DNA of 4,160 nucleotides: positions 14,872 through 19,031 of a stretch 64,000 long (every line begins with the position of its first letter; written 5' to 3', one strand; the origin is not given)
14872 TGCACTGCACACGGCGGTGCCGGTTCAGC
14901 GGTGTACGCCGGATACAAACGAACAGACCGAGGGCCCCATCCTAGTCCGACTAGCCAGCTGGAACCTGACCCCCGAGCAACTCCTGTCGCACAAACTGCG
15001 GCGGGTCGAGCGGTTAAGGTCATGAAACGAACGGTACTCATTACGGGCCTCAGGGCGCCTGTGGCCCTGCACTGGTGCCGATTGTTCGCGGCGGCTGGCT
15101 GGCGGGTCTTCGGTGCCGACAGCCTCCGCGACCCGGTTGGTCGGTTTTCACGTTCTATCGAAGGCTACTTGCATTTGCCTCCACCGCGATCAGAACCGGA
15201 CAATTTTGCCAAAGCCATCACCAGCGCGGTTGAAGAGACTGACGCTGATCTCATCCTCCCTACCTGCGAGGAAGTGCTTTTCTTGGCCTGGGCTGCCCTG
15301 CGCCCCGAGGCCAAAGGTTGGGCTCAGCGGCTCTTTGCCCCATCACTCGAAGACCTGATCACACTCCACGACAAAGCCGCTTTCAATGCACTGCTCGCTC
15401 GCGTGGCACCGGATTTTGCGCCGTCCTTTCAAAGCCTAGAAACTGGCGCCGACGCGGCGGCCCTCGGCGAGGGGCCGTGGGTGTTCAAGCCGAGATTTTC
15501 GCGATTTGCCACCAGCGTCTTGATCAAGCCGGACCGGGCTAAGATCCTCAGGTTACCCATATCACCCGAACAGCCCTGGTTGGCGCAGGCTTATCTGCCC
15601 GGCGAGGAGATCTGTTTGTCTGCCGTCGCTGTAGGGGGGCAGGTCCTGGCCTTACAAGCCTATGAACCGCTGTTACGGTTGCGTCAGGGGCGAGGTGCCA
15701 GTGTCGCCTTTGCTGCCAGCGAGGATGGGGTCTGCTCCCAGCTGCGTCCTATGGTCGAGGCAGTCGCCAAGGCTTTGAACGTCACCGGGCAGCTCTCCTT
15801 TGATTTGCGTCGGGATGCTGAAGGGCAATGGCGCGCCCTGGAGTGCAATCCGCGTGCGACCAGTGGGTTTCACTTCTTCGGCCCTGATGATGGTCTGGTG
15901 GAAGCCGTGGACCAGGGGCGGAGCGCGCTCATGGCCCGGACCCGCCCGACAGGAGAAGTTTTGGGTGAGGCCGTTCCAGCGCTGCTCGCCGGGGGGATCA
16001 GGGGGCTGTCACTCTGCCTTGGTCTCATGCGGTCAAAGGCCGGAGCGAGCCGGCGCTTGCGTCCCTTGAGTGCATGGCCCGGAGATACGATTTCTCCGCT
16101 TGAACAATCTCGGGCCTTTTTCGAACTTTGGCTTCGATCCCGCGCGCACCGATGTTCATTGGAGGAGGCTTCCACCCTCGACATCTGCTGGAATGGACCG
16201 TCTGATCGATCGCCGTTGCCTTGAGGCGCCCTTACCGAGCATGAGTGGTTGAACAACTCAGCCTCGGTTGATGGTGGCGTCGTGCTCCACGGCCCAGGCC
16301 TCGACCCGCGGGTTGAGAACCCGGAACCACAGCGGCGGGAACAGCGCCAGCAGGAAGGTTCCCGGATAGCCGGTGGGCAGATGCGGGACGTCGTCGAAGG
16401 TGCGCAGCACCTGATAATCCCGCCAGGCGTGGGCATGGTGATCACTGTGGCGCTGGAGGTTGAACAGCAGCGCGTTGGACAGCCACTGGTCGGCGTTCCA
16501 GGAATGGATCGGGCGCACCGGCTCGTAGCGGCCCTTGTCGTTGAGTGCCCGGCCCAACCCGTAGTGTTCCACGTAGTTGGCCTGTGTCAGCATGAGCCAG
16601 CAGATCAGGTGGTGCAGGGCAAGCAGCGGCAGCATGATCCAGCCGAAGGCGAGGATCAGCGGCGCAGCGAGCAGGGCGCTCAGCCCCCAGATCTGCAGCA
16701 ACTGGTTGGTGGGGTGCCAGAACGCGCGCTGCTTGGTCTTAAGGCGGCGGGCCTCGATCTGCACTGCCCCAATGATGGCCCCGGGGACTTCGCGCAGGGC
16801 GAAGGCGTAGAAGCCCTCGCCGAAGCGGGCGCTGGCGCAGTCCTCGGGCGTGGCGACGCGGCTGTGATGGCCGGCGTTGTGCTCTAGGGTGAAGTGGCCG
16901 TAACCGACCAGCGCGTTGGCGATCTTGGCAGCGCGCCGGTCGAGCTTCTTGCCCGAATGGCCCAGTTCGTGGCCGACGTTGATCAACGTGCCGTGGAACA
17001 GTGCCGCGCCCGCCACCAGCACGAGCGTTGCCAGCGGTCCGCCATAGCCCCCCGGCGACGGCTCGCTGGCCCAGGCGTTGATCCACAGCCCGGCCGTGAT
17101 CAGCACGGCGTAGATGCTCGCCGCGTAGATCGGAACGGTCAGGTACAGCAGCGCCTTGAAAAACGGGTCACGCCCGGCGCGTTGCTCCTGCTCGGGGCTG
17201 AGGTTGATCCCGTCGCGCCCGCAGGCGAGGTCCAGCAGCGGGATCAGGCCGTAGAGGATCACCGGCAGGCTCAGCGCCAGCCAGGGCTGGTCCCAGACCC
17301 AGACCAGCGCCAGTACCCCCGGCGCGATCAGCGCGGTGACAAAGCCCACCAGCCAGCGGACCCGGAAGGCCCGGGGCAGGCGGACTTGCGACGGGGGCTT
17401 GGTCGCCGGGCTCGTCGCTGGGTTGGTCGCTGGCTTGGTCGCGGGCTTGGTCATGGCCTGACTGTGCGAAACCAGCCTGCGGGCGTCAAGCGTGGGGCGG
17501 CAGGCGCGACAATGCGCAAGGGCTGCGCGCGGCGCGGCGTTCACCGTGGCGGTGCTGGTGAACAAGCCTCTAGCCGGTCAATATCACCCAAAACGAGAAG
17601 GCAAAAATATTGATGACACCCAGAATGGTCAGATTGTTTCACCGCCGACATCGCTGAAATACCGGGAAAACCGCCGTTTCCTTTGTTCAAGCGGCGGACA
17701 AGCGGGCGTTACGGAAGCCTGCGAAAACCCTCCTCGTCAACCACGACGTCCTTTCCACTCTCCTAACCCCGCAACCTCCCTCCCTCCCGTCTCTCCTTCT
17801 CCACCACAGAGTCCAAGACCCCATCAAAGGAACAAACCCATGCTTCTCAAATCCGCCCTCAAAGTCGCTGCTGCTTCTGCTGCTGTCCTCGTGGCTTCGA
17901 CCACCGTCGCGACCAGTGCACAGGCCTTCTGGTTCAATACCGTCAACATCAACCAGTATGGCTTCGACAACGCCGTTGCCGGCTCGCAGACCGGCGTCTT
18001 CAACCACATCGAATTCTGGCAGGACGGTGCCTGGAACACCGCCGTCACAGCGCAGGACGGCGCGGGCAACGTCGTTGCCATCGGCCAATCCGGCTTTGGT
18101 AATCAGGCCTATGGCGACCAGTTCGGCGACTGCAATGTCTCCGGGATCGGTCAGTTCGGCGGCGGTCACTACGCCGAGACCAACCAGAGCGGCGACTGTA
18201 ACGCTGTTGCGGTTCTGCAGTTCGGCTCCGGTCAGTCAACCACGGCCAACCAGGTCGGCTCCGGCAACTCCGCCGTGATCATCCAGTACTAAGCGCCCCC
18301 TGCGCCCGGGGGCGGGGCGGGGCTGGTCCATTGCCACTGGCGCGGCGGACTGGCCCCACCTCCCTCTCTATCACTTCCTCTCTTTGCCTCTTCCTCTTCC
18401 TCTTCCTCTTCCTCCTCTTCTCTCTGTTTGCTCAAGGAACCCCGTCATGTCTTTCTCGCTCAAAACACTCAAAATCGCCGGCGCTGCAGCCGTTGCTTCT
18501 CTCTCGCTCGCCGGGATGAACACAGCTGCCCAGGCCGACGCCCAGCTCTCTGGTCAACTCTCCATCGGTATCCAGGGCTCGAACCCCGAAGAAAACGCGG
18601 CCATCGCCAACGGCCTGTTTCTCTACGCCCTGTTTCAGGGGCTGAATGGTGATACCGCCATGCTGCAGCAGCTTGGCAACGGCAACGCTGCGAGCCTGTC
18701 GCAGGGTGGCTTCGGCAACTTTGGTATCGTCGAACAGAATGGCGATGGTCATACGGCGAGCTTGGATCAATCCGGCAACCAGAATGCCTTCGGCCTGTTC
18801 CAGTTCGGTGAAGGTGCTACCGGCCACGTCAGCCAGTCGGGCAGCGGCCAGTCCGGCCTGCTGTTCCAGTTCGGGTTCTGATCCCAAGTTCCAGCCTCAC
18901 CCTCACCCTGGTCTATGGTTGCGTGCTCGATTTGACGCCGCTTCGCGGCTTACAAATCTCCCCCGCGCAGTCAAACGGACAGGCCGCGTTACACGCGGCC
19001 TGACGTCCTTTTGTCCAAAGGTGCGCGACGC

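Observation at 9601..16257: Lower-GC island: tightly overlapping five-gene operon (KAS III-like, SDR epimerase/reductase, MBL hydrolase, PaaK/F390-synthetase-like adenylase, ATP-grasp ligase) with no NRPS, PKS or ACP, which I cannot assign to a described pathway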

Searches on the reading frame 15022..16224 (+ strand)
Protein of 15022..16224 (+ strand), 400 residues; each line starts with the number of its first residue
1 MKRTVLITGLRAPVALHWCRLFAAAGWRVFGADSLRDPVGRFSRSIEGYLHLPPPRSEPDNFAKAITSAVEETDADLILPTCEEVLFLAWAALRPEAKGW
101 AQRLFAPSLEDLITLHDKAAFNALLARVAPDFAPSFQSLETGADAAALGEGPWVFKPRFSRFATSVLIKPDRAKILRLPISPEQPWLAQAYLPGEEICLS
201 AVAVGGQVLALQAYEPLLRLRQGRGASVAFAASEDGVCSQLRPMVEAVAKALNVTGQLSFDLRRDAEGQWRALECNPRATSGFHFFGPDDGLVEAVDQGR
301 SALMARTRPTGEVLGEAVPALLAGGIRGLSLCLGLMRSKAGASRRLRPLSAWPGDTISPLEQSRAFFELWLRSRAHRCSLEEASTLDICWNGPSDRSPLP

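Call 5: search_protein_families(library=pfam, proteins=[window:15022-16224:+], max_evalue=0.01)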
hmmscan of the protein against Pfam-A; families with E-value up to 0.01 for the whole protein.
window:15022-16224:+ (400 aa): 2 families
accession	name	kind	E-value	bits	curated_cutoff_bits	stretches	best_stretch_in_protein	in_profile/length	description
PF15632.11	ATPgrasp_Ter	-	0.00038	20.7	29.1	1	184-284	3-91/131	ATP-grasp in the biosynthetic pathway with Ter operon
PF02655.19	ATP-grasp_3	-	0.0046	17.5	23.2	1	148-281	29-159/160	ATP-grasp domain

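Call 6: search_protein_families(library=ncbifam, proteins=[window:15022-16224:+], max_evalue=0.01)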
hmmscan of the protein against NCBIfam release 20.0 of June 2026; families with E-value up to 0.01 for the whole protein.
window:15022-16224:+ (400 aa): 3 families
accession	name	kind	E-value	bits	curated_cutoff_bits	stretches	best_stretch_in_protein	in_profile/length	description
NF005315.0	PRK06849.1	equivalog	4.7e-68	230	406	1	2-392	4-384/389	hypothetical protein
NF009402.0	PRK12767.1-1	equivalog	2.4e-08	33.2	218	1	54-279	53-276/329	carbamoyl phosphate synthase-like protein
NF009405.0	PRK12767.1-4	equivalog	0.0024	16.9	390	1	46-283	44-270/320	carbamoyl phosphate synthase-like protein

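Call 20: search_solved_structures(query=window:15022-16224:+, max_evalue=0.01)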
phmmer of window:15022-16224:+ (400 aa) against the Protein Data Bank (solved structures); distinct sequences matched with E-value up to 0.01: 0.

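Call 47: find_homologous_proteins(query=window:15022-16224:+)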
Query window:15022-16224:+ (400 aa): 411 proteins with E <= 0.001 among 8000 candidates; the best 120 are listed.
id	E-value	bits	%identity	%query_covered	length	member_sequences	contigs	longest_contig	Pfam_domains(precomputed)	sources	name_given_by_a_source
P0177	1.5e-254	862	97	100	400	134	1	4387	-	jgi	-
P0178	3.2e-197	673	80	100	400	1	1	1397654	-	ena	-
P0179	2.7e-175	601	70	99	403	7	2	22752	-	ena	-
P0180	9.0e-143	494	93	62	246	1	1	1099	-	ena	-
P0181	1.2e-125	438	55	98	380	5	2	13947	PF15632.12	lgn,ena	-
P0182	3.0e-125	436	53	98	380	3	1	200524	-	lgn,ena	-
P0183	1.5e-122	427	51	99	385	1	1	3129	-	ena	-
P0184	6.3e-122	425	51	98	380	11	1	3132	PF15632.12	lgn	-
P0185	1.9e-120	421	53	99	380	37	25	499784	PF15632.12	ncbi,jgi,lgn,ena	-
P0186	2.6e-120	420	50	99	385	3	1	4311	PF19464.5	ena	-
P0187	5.4e-120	419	53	98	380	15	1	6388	PF15632.12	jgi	jgi:hypothetical protein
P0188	7.1e-113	396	51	99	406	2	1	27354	-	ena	-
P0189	3.6e-109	383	54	91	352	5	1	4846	-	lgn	-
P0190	1.3e-106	375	51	98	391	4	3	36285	-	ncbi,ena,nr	ncbi:MAG: hypothetical protein CBC49_011240 [Alphaproteobacteria bacterium TMED89]|nr:hypothetical p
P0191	1.6e-105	371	49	98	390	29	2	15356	-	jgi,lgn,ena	-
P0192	1.7e-104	368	49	99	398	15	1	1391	PF15632.12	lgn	-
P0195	3.7e-73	265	44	98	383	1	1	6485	PF15632.12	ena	-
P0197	1.3e-72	263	43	98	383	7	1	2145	PF02655.20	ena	-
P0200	2.7e-72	262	43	98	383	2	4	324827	PF15632.12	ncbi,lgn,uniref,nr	ncbi:hypothetical protein JQ621_19365 [Bradyrhizobium manausense]|uniref:hypothetical protein n=1 Ta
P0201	3.2e-72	262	44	97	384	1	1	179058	PF15632.12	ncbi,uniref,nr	ncbi:hypothetical protein RB623_19620 [Mesorhizobium sp. LHD-90]|uniref:hypothetical protein n=1 Tax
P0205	8.7e-72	260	42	98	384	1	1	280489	PF15632.12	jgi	jgi:hypothetical protein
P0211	1.9e-70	256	43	97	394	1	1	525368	PF15632.12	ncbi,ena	-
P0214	3.6e-70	255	41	98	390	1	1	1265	PF15632.12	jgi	jgi:predicted ATP-grasp superfamily ATP-dependent carboligase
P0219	1.0e-68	250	41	98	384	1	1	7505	PF15632.12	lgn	-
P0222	2.2e-68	249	40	98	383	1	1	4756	PF15632.12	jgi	jgi:hypothetical protein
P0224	2.8e-68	249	42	98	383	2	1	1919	PF15632.12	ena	-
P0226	3.4e-68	248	41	98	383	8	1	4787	PF15632.12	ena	-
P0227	9.6e-68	247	42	97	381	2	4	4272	PF15632.12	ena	-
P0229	2.4e-67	246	41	97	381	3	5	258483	PF15632.12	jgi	jgi:predicted ATP-grasp superfamily ATP-dependent carboligase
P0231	1.9e-66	243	43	97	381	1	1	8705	PF15632.12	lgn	-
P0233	2.5e-66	242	40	98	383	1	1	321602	PF15632.12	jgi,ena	-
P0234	2.7e-66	242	42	97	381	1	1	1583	PF15632.12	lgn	-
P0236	1.5e-65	240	42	97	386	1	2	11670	PF15632.12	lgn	-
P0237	2.5e-65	239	42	97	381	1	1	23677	PF15632.12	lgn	-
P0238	4.4e-65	238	41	98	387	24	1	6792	PF02655.20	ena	-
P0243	1.2e-64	237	41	98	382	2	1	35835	PF02655.20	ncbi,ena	-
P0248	2.7e-63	232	41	99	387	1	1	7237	PF02655.20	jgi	jgi:ATP-grasp domain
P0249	2.9e-63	232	41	98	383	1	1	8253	PF15632.12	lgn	-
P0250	5.3e-63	231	41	99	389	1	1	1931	PF02655.20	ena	-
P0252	1.8e-62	230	39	99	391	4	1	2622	PF02655.20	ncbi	ncbi:MAG: ATP-grasp domain-containing protein [Alphaproteobacteria bacterium]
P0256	8.8e-62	227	41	97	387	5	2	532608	PF02655.20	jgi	jgi:hypothetical protein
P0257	1.1e-61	227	39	99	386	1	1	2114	PF02655.20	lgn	-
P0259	1.9e-61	226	40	99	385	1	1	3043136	PF02655.20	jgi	jgi:hypothetical protein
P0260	2.8e-61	226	41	98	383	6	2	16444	PF15632.12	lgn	-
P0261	5.8e-61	225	38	98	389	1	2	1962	PF15632.12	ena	-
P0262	8.2e-61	224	40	99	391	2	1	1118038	PF02655.20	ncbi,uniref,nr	ncbi:ATP-grasp domain-containing protein [Shinella sp. CPCC 101442]|uniref:ATP-grasp domain-containi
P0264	1.6e-60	223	41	97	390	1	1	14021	PF15632.12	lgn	-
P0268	2.0e-59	220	41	98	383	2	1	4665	PF15632.12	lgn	-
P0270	2.6e-59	219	40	98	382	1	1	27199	PF02655.20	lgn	-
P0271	2.7e-59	219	38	99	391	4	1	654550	PF02655.20,PF21360.4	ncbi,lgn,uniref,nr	ncbi:ATP-grasp domain-containing protein [Rhizobium sp. BT03]|uniref:ATP-grasp domain-containing pro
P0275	4.5e-59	218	38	99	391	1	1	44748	PF02655.20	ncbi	-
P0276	6.0e-59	218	40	97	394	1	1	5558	PF15632.12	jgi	jgi:predicted ATP-grasp superfamily ATP-dependent carboligase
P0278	7.4e-59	218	38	99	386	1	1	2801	PF02655.20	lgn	-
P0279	1.1e-58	217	41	93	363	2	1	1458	PF15632.12,PF02655.20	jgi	jgi:hypothetical protein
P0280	1.3e-58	217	41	98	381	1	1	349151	PF02655.20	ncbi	-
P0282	1.5e-58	217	38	99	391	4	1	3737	PF02655.20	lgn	-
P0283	2.0e-58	216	39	98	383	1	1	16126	PF02655.20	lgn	-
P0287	6.0e-58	215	40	98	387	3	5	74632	PF02655.20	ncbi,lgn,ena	-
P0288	7.1e-58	214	38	99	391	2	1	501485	PF02655.20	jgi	-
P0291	1.0e-57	214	37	99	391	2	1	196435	PF02655.20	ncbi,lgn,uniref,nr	ncbi:ATP-grasp domain-containing protein [Rhizobium fabae]|uniref:Putative ATP-grasp superfamily ATP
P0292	1.2e-57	214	37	99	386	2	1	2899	PF02655.20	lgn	-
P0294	1.4e-57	213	40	99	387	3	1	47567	PF02655.20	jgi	jgi:carbamoylphosphate synthase large subunit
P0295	1.5e-57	213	38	98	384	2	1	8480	PF02655.20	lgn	-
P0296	1.6e-57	213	38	99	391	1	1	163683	PF02655.20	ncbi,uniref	ncbi:ATP-grasp domain-containing protein [Shinella sp. M27]|uniref:ATP-grasp domain-containing prote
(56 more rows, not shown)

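Call 50: search_solved_structures(query=A4, max_evalue=1)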
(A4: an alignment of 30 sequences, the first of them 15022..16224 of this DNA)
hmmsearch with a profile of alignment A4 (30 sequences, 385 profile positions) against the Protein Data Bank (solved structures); distinct sequences matched with E-value up to 1: 9.
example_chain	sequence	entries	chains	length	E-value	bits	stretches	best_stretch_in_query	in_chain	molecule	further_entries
1ce8_A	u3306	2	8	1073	0.00023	23.3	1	95-300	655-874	PROTEIN (CARBAMOYL-PHOSPHATE SYNTHASE) | carbamoyl phosphate synthetase large chain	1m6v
1bxr_A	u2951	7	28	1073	0.00024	23.3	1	95-300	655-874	CARBAMOYL-PHOSPHATE SYNTHASE | CARBAMOYL PHOSPHATE SYNTHETASE: LARGE SUBUNIT | CARBAMOYL PHOSPHATE SYNTHETASE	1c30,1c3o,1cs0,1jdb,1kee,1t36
3vot_A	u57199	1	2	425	0.00028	23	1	104-280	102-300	L-amino acid ligase, BL00235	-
1a9x_A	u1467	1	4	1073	0.0021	20.2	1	95-300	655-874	CARBAMOYL PHOSPHATE SYNTHETASE (LARGE CHAIN)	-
3tzq_B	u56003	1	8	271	0.069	15.2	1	4-44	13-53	Short-chain type dehydrogenase/reductase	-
2ehd_A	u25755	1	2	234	0.16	14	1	1-69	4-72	Oxidoreductase, short-chain dehydrogenase/reductase family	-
9bou_A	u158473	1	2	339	0.23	13.4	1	120-290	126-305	MvdD-like pre-ATP grasp domain-containing protein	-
7drm_A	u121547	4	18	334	0.85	11.6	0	120-270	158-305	ATP-grasp domain-containing protein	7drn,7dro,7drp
4nbu_A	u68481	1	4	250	0.89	11.5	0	5-35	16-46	3-oxoacyl-(Acyl-carrier-protein) reductase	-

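Call 54: predict_structure(alignment_id=A4)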
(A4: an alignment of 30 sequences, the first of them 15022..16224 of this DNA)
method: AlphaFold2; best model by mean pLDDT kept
length: 400 residues; sequences in the alignment: 30
mean_pLDDT: 91.7   pTM: 0.91
mean pLDDT of the five models: 91.7, 91.3, 90.5, 90.4, 90.1
residues with pLDDT >= 90: 311; 70-90: 70; 50-70: 14; < 50: 5
segments of 3 or more residues with pLDDT < 50: 397-400
pLDDT, mean of each block of 10 residues (from residue 1): 96 94 98 97 97 96 98 98 93 96 97 96 98 97 92 93 85 94 94 95 97 92 86 91 98 96 96 83 89 96 69 88 91 82 81 89 94 94 91 62
secondary structure, 60 per line:
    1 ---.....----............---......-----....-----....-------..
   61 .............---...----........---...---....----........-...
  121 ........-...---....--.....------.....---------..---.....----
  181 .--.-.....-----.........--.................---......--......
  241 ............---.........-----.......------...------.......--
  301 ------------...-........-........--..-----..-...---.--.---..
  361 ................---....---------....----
elements in order: E4-8 H13-24 E28-33 H39-42 E48-51 H59-73 E77-79 H84-91 H109-116 H118-128 E136-139 H142-146 E153-157 H172-176 E186-190 E196-204 E207-219 H220-223 E227-232 H235-252 E256-264 E270-276 H292-298 E313-315 H317-324 H326-333 E346-348 H359-376 H380-383 H393-396

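Call 56: fold_search(model_id=the predicted structure, library=pdb)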
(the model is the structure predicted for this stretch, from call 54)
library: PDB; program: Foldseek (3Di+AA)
matches with E <= 10: 1962; with E <= 0.001: 438
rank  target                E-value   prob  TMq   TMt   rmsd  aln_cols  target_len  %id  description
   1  3vot_B                2.1e-16  1.00  0.54  0.55   4.0       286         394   17  Crystal structure of L-amino acid ligase from Bacillus licheniformis (released 2012-11-07)
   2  3vot_A                5.5e-16  1.00  0.52  0.51   4.5       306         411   16  Crystal structure of L-amino acid ligase from Bacillus licheniformis (released 2012-11-07)
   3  4wd3_A                2.3e-15  1.00  0.51  0.52   5.7       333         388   13  Crystal structure of an L-amino acid ligase RizA (released 2015-09-09)
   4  3orr_B                4.5e-15  1.00  0.56  0.60   4.1       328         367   16  Crystal Structure of N5-Carboxyaminoimidazole synthetase from Staphylococcus aureus (released 2011-07-20)
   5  3orq_A                1.4e-14  1.00  0.57  0.61   3.8       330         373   16  Crystal Structure of N5-Carboxyaminoimidazole synthetase from Staphylococcus aureus complexed with ADP (released 2011-07-20)
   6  3orr_A                1.6e-14  1.00  0.56  0.61   4.0       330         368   16  Crystal Structure of N5-Carboxyaminoimidazole synthetase from Staphylococcus aureus (released 2011-07-20)
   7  3v4s_B                1.7e-14  1.00  0.58  0.61   7.2       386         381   13  Crystal Structure of ADP-ATP complex of purK: N5-carboxyaminoimidazole ribonucleotide synthetase (released 2013-02-13)
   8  3vmm                  2.4e-14  1.00  0.51  0.44   6.0       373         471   11  Crystal structure of BacD, an L-amino acid dipeptide ligase from Bacillus subtilis (released 2012-04-11)
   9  2qk4_A                2.6e-14  1.00  0.57  0.55   4.0       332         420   16  Human glycinamide ribonucleotide synthetase (released 2007-07-24)
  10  10bm_A                2.9e-14  1.00  0.58  0.59   4.4       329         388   14  Crystal structure of Phosphoribosylaminoimidazole carboxylase from Burkholderia xenovorans (AMP, ADP and sulfate compl (released 2026-01-21)
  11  9yx2_A                2.9e-14  1.00  0.50  0.36   5.4       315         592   16  Structure of the long chain acyl-CoA carboxylase complex from Mycobacterium smegmatis with ATP, bicarbonate, and propi (released 2025-11-26)
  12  9zoi_B                3.3e-14  1.00  0.56  0.58   4.2       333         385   15  Crystal structure of Phosphoribosylaminoimidazole carboxylase from Burkholderia xenovorans (ATP complex) (released 2025-12-24)
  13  9zok_C                3.3e-14  1.00  0.56  0.58   4.4       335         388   15  Crystal structure of Phosphoribosylaminoimidazole carboxylase from Burkholderia xenovorans (ADP complex) (released 2025-12-24)
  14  10bm_B                3.7e-14  1.00  0.56  0.58   4.3       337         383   15  Crystal structure of Phosphoribosylaminoimidazole carboxylase from Burkholderia xenovorans (AMP, ADP and sulfate compl (released 2026-01-21)
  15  2ip4_A                3.7e-14  1.00  0.54  0.52   5.1       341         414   20  Crystal Structure of Glycinamide Ribonucleotide Synthetase from Thermus thermophilus HB8 (released 2007-10-30)
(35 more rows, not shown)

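Call 103: search_protein_families(library=padloc, proteins=[window:15022-16224:+], max_evalue=0.001)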
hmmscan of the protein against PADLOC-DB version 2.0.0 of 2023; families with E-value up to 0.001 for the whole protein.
window:15022-16224:+ (400 aa): 0 families

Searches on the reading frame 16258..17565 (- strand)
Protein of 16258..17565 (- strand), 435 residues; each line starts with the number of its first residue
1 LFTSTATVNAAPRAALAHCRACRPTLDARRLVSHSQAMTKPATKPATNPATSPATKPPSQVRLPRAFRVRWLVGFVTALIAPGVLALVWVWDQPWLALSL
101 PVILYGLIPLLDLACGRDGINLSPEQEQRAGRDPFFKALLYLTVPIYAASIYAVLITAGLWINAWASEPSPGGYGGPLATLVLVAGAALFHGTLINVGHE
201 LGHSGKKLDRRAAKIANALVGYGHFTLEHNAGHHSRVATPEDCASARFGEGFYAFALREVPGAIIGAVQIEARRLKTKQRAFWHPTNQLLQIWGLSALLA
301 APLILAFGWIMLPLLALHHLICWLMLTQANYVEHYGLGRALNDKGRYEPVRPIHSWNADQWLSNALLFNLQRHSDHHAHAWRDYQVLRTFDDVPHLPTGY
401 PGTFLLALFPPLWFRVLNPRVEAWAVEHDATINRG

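Call 5: search_protein_families(library=pfam, proteins=[window:16258-17565:-], max_evalue=0.01)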
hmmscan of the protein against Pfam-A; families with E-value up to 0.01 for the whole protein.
window:16258-17565:- (435 aa): 1 family
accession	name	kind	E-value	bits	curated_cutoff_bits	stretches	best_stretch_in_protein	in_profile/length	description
PF00487.30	FA_desaturase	-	5.5e-23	82.5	29.7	1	181-389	8-233/253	Fatty acid desaturase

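Call 6: search_protein_families(library=ncbifam, proteins=[window:16258-17565:-], max_evalue=0.01)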
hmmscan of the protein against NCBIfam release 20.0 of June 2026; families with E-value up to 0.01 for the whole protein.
window:16258-17565:- (435 aa): 0 families

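Call 102: search_solved_structures(query=window:16258-17565:-, max_evalue=0.001)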
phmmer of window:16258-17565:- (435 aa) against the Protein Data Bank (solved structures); distinct sequences matched with E-value up to 0.001: 2.
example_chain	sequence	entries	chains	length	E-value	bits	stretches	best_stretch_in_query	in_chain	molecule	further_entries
8sbb_A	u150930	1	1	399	6e-77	262.2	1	95-421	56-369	Alkane 1-monooxygenase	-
8f6t_A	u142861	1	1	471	2.6e-69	237.1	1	68-421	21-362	Alkane 1-monooxygenase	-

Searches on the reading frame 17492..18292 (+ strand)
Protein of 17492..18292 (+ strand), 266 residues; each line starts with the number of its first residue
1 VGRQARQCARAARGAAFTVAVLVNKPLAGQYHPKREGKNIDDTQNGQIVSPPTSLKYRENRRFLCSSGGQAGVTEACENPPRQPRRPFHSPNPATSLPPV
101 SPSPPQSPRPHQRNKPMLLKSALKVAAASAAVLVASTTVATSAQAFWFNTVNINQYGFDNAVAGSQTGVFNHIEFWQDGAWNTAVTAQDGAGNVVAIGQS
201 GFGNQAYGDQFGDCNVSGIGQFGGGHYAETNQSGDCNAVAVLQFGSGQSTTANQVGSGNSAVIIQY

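Call 114: search_protein_families(library=pfam, proteins=[window:17492-18292:+], max_evalue=0.01)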
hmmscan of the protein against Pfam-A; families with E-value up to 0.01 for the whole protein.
window:17492-18292:+ (266 aa): 1 family
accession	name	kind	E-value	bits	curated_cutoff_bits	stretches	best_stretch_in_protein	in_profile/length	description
PF07012.17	Curlin_rpt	-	4.6e-11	42.9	20.7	1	195-223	6-34/34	Curlin associated repeat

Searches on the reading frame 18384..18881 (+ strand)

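Call 114: search_protein_families(library=pfam, proteins=[window:18384-18881:+], max_evalue=0.01)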
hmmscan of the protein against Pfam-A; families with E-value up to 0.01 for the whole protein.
window:18384-18881:+ (165 aa): 1 family
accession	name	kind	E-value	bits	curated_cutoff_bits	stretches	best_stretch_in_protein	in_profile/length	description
PF07012.17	Curlin_rpt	-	4.8e-10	39.6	20.7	2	98-131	1-34/34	Curlin associated repeat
